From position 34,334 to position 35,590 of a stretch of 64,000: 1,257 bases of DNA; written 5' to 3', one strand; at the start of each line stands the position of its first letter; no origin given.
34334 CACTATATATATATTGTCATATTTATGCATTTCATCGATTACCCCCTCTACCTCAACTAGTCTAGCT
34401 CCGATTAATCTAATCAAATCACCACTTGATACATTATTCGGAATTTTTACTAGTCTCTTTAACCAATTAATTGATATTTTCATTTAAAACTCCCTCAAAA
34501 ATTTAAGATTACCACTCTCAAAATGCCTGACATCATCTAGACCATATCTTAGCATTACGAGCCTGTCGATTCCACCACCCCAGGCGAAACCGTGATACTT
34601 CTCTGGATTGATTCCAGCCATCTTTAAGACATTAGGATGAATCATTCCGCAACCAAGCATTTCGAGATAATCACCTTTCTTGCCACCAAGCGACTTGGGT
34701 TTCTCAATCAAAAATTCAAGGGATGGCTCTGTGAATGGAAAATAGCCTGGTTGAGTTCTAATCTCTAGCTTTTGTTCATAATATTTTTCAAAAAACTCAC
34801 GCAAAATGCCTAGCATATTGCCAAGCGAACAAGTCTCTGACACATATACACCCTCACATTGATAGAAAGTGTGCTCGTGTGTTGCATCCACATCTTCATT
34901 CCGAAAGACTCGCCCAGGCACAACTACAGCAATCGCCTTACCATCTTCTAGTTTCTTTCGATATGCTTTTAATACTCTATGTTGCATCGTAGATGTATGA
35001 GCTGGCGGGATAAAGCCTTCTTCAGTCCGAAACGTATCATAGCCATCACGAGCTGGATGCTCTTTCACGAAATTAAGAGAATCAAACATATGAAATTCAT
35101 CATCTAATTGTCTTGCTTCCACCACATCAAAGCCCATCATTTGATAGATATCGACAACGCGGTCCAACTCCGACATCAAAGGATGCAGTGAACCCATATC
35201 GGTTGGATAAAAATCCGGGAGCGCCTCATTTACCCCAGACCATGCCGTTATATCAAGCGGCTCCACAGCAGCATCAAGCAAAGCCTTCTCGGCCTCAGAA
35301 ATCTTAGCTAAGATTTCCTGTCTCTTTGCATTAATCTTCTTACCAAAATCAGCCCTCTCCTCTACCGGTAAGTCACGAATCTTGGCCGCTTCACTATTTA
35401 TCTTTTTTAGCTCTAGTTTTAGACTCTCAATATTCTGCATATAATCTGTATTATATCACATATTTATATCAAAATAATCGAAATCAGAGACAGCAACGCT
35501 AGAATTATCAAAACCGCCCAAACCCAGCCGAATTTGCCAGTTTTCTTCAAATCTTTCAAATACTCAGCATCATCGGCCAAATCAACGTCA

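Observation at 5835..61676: Systematic leaderless-mRNA architecture: -10 box, then 6-7 nt, then ATG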

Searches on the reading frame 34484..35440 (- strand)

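Call 36: search_protein_families(library=ncbifam, proteins=[window:34484-35440:-], max_evalue=0.00001)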
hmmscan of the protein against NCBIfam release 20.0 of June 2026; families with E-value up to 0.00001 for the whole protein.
window:34484-35440:- (318 aa): 4 families
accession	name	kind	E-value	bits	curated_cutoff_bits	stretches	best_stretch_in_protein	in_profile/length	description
TIGR00468.1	pheS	equivalog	3.2e-68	230.4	237.45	2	148-318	164-322/324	phenylalanine--tRNA ligase subunit alpha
NF003210.0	PRK04172.1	equivalog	2.5e-48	165.2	350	2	148-317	337-490/496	phenylalanine--tRNA ligase subunit alpha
NF051887.1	PheS_related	equivalog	3.6e-31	108.5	300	1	101-314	30-235/349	PheS-related mystery ligase SrmL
TIGR00469.1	pheS_mito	equivalog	1.2e-26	93.4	258.35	2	223-318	255-343/451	phenylalanine--tRNA ligase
